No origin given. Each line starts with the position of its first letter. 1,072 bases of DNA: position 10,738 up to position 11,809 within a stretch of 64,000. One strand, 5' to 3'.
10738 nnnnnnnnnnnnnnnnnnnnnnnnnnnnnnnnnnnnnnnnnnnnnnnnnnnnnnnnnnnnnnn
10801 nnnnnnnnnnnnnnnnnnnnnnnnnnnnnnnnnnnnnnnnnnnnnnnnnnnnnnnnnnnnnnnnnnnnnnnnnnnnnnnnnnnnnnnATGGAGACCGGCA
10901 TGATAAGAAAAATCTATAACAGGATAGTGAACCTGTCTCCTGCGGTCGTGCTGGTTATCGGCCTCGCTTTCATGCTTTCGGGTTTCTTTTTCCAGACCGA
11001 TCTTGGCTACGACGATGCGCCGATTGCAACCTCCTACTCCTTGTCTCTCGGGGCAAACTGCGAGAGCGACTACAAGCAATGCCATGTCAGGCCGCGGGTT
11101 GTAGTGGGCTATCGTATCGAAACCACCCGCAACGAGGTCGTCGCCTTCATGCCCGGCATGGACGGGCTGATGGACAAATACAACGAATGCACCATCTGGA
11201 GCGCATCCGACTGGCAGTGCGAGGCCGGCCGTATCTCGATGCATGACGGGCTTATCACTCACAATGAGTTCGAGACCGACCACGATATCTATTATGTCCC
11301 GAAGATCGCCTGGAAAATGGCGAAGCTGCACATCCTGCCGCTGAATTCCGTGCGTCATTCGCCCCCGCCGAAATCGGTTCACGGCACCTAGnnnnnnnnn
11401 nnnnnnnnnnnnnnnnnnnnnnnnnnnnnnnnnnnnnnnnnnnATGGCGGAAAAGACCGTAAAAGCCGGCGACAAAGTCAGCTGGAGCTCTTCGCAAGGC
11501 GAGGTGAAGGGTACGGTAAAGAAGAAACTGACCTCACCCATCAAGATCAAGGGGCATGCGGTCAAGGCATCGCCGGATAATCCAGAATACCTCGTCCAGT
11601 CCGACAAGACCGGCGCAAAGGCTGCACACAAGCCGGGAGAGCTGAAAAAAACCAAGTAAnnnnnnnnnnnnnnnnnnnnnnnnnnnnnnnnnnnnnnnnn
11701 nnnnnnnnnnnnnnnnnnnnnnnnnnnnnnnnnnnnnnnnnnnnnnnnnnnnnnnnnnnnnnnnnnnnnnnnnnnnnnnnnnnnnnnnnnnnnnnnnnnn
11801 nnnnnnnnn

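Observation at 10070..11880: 1.7-kb low-GC island between gatB and rlpA carrying a HAD-like hydrolase, a Cys-rich membrane protein and a DUF2945 mini-protein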

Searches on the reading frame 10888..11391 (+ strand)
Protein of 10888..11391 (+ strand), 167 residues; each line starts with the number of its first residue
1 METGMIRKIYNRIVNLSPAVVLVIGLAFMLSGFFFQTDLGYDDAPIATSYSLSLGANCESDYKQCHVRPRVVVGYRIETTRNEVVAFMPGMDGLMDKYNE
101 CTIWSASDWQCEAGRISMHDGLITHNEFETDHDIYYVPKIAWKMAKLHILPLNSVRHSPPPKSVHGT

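Call 3: search_protein_families(library=pfam, proteins=[window:10888-11391:+], max_evalue=0.1)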
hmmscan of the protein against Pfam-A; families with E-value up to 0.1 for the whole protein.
window:10888-11391:+ (167 aa): 1 family
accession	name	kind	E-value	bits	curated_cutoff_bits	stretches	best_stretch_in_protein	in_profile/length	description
PF03911.21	Sec61_beta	-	0.057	13.9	27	0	16-31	18-33/41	Sec61beta family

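Call 5: search_protein_families(library=ncbifam, proteins=[window:10888-11391:+], max_evalue=1)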
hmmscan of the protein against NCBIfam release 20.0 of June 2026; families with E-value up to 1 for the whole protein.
window:10888-11391:+ (167 aa): 1 family
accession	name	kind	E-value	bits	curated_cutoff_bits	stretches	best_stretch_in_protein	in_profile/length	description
TIGR00053.1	TIGR00053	subfamily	0.059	14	87.25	1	61-84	56-79/92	YafQ family addiction module toxin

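Call 15: find_homologous_proteins(query=window:10888-11391:+)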
Query window:10888-11391:+ (167 aa): 4 proteins with E <= 0.001 among 25 candidates.
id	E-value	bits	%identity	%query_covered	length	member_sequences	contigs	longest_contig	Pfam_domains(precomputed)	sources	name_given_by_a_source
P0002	1.1e-108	378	100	98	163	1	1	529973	-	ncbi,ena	-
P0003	1.6e-62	228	59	92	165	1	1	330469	-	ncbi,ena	-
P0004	1.5e-44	170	54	88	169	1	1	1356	-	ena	-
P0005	1.4e-39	153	49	85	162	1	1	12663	-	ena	-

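Call 16: find_encoding_contigs(protein=P0005, flank=7000, max_places=3)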
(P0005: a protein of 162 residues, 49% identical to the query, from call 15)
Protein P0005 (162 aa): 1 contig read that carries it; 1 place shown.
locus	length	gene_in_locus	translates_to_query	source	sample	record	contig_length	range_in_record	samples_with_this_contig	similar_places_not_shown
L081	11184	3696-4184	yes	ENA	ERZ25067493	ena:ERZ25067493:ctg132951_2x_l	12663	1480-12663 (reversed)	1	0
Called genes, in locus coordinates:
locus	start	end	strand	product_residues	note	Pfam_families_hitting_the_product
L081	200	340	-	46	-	-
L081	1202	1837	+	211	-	PF01425:Amidase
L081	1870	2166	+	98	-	-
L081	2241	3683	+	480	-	PF02934:GatB_N, PF02637:GatB_Yqey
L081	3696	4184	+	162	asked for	-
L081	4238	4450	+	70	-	PF11160:Hva1_TUDOR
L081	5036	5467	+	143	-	PF03330:DPBB_1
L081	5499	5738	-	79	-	PF00990:GGDEF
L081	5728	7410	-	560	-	PF05227:CHASE3, PF00672:HAMP (weak), PF13492:GAF_3 (faint), PF01590:GAF (weak), PF00990:GGDEF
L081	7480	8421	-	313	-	PF08240:ADH_N, PF00107:ADH_zinc_N, PF13602:ADH_zinc_N_2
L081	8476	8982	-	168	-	PF00160:Pro_isomerase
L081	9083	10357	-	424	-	PF07690:MFS_1, PF12832:MFS_1_like, PF07690:MFS_1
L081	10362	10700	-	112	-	PF00462:Glutaredoxin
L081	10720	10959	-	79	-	PF01722:BolA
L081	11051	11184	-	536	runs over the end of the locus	?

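Call 17: find_encoding_contigs(protein=P0004, flank=3000, max_places=3)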
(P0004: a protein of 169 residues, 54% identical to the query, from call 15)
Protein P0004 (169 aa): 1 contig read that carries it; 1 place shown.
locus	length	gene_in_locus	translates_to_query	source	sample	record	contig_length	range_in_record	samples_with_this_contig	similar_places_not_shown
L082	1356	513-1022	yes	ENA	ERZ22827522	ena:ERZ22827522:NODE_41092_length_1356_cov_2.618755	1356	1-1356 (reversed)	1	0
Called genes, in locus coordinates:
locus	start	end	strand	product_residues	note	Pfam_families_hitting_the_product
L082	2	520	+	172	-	?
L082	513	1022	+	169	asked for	-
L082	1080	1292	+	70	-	PF11160:Hva1_TUDOR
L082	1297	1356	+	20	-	?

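Call 18: find_encoding_contigs(protein=P0002, flank=3000, max_places=3)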
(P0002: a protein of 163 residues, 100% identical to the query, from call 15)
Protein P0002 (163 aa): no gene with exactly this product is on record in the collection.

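Call 25: search_protein_families(library=pfam, proteins=[L081:1870-2166:+], max_evalue=0.01)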
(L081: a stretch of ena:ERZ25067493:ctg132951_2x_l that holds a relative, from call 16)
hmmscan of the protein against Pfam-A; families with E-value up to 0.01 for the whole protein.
L081:1870-2166:+ (98 aa): 0 families

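Call 43: find_homologous_proteins(query=A2, max_evalue=0.01)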
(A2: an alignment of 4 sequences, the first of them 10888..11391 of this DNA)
Query A2 (4 sequences) (167 aa, profile of the alignment): 10 proteins with E <= 0.01 among 2262 candidates.
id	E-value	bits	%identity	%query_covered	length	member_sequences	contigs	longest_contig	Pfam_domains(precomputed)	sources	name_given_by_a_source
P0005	5.1e-82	291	49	85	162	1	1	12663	-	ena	-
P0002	1.1e-81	290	100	98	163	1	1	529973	-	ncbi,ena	-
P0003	1.7e-80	286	59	92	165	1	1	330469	-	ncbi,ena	-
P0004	5.2e-80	285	54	88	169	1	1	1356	-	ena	-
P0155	5.8e-69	249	48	89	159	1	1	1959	-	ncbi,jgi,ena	jgi:hypothetical protein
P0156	1.3e-66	241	55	88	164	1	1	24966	-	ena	-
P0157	4.5e-66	240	47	89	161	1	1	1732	-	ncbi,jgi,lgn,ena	jgi:hypothetical protein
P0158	1.8e-64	234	47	84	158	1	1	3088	-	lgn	-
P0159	2.0e-55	205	44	85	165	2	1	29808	-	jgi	jgi:hypothetical protein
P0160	8.0e-54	200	45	83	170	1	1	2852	-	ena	-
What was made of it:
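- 10888..11391 (+): Native single-pass membrane protein with four invariant Cys. Member of a clade-restricted orphan family; function unknown. Only 10 family members in 5.8 billion proteins (calls 15, 43).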

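Call 44: find_encoding_contigs(protein=P0156, flank=5000, max_places=2)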
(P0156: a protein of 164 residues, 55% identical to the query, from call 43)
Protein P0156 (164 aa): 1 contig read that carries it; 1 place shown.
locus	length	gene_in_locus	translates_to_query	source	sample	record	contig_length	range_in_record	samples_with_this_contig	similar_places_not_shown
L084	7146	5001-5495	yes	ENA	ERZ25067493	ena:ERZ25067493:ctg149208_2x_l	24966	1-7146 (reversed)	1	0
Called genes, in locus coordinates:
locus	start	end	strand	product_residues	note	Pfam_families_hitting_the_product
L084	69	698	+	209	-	-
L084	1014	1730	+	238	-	-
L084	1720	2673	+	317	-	PF04191:PEMT (weak)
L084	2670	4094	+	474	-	PF02934:GatB_N, PF02637:GatB_Yqey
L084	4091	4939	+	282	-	-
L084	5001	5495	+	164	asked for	-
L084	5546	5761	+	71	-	PF11160:Hva1_TUDOR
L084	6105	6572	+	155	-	PF03330:DPBB_1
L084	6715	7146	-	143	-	?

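Call 45: find_encoding_contigs(protein=P0159, flank=5000, max_places=2)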
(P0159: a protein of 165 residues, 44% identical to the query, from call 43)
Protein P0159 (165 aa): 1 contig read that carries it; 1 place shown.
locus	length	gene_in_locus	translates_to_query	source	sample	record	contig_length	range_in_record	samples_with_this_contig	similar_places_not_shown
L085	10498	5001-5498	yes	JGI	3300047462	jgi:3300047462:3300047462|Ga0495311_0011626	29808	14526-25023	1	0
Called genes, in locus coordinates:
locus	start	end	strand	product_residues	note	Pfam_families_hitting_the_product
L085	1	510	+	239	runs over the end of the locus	PF01177:Asp_Glu_race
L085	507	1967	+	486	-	PF01425:Amidase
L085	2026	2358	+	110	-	-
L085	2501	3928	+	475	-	PF02934:GatB_N, PF02637:GatB_Yqey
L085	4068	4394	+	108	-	PF00893:Multi_Drug_Res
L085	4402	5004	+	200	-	PF12917:YfbR-like (weak), PF13023:HD_3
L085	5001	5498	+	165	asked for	-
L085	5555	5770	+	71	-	PF11160:Hva1_TUDOR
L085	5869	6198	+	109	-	-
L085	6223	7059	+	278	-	PF00106:adh_short, PF08659:KR (weak), PF13561:adh_short_C2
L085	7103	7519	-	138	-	PF02566:OsmC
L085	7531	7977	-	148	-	PF00072:Response_reg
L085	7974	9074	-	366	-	PF00989:PAS, PF08448:PAS_4, PF13426:PAS_9, PF08447:PAS_3, PF07536:HWE_HK, PF07568:HisKA_2, PF13581:HATPase_c_2, PF02518:HATPase_c, +1 more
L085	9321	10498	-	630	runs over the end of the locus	PF00324:AA_permease (weak), PF13520:AA_permease_2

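Call 46: find_encoding_contigs(protein=P0158, flank=3000, max_places=2)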
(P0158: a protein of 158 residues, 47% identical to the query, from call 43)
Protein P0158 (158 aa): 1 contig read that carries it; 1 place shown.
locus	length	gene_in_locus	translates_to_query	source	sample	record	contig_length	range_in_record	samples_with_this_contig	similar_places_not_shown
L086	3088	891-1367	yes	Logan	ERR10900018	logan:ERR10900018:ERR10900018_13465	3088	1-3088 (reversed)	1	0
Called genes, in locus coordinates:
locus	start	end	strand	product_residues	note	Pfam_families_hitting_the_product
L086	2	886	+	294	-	?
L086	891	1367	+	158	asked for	-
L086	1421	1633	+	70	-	PF11160:Hva1_TUDOR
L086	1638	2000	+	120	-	PF11338:DUF3140 (weak)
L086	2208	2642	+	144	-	PF03330:DPBB_1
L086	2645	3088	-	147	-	?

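Call 47: find_encoding_contigs(protein=P0160, flank=3000, max_places=2)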
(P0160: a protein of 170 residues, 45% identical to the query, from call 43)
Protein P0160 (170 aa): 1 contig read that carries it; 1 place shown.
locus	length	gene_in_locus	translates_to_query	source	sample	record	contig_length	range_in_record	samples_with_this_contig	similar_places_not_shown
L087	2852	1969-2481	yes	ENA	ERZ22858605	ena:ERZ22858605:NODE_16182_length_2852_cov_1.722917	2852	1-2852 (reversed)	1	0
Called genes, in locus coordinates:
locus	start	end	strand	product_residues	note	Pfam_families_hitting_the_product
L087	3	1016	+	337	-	?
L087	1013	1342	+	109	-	PF00893:Multi_Drug_Res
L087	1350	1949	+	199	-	PF12917:YfbR-like, PF13023:HD_3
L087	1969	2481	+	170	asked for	-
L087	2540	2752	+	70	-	PF11160:Hva1_TUDOR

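Call 49: predict_structure(alignment_id=A2)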
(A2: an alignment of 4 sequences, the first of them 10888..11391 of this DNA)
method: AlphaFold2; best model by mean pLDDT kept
length: 167 residues; sequences in the alignment: 4
mean_pLDDT: 39.6   pTM: 0.22
mean pLDDT of the five models: 39.6, 39.7, 39.0, 37.8, 36.9
residues with pLDDT >= 90: 0; 70-90: 14; 50-70: 19; < 50: 134
segments of 3 or more residues with pLDDT < 50: 35-167
pLDDT, mean of each block of 10 residues (from residue 1): 59 69 77 47 32 32 28 33 35 38 34 32 27 33 33 33 31
secondary structure, 60 per line:
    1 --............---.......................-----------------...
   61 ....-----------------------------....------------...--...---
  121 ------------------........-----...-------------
elements in order: H3-14 H18-40 H58-64 H94-97 E110-112 E115-117 H139-146

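Call 54: search_protein_families(library=padloc, proteins=[window:10888-11391:+], max_evalue=0.01)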
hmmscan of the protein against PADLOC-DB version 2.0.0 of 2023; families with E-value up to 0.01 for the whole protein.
window:10888-11391:+ (167 aa): 0 families

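Call 55: search_protein_families(library=phrogs, proteins=[window:10888-11391:+], max_evalue=0.01)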
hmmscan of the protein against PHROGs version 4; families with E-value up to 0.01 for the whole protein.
window:10888-11391:+ (167 aa): 0 families

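Call 65: predict_structure(alignment_id=A5)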
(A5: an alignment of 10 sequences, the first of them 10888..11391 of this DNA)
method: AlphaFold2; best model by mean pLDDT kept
length: 167 residues; sequences in the alignment: 10
mean_pLDDT: 43.5   pTM: 0.23
mean pLDDT of the five models: 43.5, 42.8, 42.7, 42.1, 41.6
residues with pLDDT >= 90: 3; 70-90: 25; 50-70: 7; < 50: 132
segments of 3 or more residues with pLDDT < 50: 36-167
pLDDT, mean of each block of 10 residues (from residue 1): 75 79 87 52 34 35 31 31 34 36 34 33 32 40 37 34 33
secondary structure, 60 per line:
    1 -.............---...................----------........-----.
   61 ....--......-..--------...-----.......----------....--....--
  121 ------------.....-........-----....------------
elements in order: H2-14 H18-36 E47-54 H60-64 E67-72 E84-86 H92-98 E109-112 E115-118 E133-137 H139-146 H152-155
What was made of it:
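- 10888..11391 (+): The AlphaFold model is unusable (pLDDT 39.6 and 43.5; calls 49, 65).
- Tried and rejected: No fold search was run (calls 49, 65).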

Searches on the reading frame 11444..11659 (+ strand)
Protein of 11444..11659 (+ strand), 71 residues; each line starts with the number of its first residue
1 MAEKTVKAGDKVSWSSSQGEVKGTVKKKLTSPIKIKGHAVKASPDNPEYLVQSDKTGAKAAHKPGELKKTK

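Call 3: search_protein_families(library=pfam, proteins=[window:11444-11659:+], max_evalue=0.1)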
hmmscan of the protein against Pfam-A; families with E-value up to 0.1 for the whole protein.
window:11444-11659:+ (71 aa): 2 families
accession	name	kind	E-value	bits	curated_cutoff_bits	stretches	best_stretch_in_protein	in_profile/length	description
PF11160.13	Hva1_TUDOR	-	7.5e-23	80.8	24.1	1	9-67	1-59/59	Hypervirulence associated proteins TUDOR domain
PF16886.11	ATP-synt_ab_Xtn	-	0.052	13.8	25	1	4-52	14-63/88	ATPsynthase alpha/beta subunit barrel-sandwich domain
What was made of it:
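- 11444..11659 (+): Native DUF2945 / Hva1_TUDOR mini-protein (71 aa, 16 Lys, net charge +9). PF11160 at 7.5e-23 (call 3).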

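Call 5: search_protein_families(library=ncbifam, proteins=[window:11444-11659:+], max_evalue=1)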
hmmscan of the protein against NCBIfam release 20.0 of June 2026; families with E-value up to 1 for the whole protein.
window:11444-11659:+ (71 aa): 0 families

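Call 53: search_solved_structures(query=window:11444-11659:+, max_evalue=1, show_alignments=1)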
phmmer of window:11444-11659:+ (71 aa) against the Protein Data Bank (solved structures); distinct sequences matched with E-value up to 1: 0.

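Call 54: search_protein_families(library=padloc, proteins=[window:11444-11659:+], max_evalue=0.01)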
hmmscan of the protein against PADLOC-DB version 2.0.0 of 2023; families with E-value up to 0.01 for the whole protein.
window:11444-11659:+ (71 aa): 0 families

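Call 55: search_protein_families(library=phrogs, proteins=[window:11444-11659:+], max_evalue=0.01)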
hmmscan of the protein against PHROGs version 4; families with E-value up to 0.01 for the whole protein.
window:11444-11659:+ (71 aa): 0 families
